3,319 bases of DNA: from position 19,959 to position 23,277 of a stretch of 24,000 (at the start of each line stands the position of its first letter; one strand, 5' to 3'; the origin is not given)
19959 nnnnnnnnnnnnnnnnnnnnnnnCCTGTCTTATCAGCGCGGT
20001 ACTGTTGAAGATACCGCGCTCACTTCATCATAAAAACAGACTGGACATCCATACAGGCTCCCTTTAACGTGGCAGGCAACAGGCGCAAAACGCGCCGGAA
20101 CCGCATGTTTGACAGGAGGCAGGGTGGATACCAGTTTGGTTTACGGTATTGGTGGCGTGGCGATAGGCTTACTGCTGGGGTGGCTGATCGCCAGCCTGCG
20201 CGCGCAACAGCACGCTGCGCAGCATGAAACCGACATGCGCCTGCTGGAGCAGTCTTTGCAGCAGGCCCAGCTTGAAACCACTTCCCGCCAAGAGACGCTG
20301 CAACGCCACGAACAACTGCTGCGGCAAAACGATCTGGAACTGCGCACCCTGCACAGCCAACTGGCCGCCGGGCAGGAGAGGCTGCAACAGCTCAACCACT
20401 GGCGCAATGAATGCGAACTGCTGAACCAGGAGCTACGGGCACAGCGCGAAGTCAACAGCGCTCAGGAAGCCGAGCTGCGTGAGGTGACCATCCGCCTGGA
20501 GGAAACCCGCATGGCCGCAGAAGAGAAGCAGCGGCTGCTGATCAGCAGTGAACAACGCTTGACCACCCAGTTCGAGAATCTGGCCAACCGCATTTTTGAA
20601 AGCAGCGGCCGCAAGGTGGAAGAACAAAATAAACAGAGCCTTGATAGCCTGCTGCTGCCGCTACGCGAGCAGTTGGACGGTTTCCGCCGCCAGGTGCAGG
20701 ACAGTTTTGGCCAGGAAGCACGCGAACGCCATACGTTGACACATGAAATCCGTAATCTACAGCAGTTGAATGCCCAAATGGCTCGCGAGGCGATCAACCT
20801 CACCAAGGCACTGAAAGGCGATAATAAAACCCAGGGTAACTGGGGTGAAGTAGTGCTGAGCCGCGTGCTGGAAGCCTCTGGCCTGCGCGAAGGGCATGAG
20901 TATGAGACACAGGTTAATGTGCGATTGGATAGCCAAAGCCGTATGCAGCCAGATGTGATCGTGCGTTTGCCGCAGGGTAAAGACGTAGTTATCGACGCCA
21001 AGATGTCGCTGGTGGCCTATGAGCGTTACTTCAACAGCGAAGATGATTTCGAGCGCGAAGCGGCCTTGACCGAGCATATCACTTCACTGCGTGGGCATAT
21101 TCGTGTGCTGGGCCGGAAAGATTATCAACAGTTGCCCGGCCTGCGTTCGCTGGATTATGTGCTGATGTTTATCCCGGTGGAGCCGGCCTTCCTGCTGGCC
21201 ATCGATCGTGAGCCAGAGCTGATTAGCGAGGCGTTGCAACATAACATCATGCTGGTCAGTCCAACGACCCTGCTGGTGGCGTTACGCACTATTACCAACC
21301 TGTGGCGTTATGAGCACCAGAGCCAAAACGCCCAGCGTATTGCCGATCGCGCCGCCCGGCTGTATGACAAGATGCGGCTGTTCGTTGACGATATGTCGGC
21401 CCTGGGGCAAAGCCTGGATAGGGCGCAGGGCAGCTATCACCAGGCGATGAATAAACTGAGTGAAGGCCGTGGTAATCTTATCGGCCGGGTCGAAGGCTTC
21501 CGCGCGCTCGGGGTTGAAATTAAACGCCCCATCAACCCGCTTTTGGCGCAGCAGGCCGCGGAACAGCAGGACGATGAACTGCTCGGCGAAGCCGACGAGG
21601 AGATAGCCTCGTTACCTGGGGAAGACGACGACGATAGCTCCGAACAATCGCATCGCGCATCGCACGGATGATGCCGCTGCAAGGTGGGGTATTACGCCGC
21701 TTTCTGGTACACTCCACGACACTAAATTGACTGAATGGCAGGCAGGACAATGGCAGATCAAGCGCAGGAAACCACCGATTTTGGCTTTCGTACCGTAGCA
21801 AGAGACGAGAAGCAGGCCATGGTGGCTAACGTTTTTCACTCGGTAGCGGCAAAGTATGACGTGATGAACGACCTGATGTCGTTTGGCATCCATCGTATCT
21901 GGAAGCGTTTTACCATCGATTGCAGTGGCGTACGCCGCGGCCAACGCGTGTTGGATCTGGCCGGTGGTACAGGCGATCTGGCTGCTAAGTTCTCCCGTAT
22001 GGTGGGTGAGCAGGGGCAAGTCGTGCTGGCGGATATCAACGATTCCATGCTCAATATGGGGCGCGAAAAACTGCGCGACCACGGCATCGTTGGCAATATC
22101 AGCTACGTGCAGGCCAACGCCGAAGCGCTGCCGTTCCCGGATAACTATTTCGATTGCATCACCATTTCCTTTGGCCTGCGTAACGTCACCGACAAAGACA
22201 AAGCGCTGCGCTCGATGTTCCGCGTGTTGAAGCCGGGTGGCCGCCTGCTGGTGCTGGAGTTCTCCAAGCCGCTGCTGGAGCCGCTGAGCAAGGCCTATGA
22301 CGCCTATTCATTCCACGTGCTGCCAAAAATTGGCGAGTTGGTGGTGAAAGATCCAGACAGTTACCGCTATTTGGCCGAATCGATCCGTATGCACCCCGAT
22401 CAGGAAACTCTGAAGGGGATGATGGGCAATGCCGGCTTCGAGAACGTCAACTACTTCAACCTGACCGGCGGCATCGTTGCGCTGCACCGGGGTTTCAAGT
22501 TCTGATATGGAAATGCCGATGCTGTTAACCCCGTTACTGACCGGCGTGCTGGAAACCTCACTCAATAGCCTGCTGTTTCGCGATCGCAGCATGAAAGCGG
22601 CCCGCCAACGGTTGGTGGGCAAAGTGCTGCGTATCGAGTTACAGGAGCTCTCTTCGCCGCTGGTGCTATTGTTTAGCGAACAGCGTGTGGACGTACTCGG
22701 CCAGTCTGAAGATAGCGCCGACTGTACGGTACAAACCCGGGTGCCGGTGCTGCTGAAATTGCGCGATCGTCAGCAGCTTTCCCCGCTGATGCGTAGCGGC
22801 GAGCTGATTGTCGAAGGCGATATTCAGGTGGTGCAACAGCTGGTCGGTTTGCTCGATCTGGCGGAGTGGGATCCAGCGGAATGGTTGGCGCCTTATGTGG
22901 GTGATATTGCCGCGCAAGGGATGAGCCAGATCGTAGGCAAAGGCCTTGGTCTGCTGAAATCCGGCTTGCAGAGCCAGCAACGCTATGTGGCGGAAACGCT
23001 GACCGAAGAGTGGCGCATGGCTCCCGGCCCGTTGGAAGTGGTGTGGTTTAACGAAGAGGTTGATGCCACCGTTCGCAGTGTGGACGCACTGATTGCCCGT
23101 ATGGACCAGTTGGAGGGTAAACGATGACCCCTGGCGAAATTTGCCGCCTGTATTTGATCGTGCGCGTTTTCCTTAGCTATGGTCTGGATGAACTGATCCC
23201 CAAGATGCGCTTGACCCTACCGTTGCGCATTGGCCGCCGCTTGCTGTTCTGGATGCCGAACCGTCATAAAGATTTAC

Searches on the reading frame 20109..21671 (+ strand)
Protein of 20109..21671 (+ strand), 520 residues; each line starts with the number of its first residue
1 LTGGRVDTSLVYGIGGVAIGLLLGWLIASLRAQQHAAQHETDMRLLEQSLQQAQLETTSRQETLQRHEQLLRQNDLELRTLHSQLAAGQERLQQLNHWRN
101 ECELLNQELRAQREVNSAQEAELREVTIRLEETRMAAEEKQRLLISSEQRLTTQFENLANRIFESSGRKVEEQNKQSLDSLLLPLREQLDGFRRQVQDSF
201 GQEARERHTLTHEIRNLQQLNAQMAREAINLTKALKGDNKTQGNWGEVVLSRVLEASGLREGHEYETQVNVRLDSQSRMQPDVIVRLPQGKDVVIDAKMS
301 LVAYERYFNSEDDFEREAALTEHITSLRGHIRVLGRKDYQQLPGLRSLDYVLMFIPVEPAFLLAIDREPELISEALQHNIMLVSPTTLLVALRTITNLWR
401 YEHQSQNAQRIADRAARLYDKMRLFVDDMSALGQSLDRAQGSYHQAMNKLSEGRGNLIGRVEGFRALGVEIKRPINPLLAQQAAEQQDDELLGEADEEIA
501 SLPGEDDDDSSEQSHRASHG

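Call 49: search_protein_families(library=pfam, proteins=[window:20109-21671:+], max_evalue=0.001)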
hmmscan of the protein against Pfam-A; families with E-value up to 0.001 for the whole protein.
window:20109-21671:+ (520 aa): 1 family
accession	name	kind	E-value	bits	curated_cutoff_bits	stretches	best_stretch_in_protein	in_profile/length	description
PF02646.22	RmuC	-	2.2e-107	358.9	26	1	176-471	1-288/291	RmuC family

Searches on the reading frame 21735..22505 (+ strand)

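Call 49: search_protein_families(library=pfam, proteins=[window:21735-22505:+], max_evalue=0.001)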
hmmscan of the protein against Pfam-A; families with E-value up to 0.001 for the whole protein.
window:21735-22505:+ (256 aa): 8 families
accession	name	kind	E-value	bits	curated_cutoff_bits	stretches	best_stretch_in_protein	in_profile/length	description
PF01209.24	Ubie_methyltran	-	6.5e-106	353.3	20.1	1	25-255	4-233/233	ubiE/COQ5 methyltransferase family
PF13649.12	Methyltransf_25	-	6e-24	85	27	1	72-169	1-97/97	Methyltransferase domain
PF08241.18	Methyltransf_11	-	4e-22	79.1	21.2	1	73-173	1-95/95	Methyltransferase domain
PF13847.12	Methyltransf_31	-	5.7e-22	78.4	27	1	68-191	3-129/145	Methyltransferase domain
PF13489.12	Methyltransf_23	-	1.6e-14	54.4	27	1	57-238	10-162/164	Methyltransferase domain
PF08242.18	Methyltransf_12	-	7.9e-13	49.4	30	1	73-171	1-98/98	Methyltransferase domain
PF01135.25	PCMT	-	1.3e-07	32.1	20.3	1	66-173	71-171/210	Protein-L-isoaspartate(D-aspartate) O-methyltransferase (PCMT)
PF05175.20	MTS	-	5.3e-05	23.4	23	1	68-173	31-138/170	Methyltransferase small domain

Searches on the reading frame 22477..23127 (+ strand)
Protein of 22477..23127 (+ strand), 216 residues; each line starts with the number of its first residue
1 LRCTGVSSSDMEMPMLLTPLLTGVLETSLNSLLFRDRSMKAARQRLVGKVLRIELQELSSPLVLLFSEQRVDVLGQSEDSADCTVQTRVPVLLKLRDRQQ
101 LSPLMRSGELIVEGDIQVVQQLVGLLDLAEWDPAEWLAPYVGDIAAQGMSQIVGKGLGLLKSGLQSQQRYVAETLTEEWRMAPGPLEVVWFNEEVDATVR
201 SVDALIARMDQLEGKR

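Call 49: search_protein_families(library=pfam, proteins=[window:22477-23127:+], max_evalue=0.001)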
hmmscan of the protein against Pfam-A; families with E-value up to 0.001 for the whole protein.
window:22477-23127:+ (216 aa): 1 family
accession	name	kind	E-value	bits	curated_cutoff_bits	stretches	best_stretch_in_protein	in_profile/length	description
PF02036.22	SCP2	-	9.3e-21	74.5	21.3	1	29-127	1-101/101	SCP-2 sterol transfer family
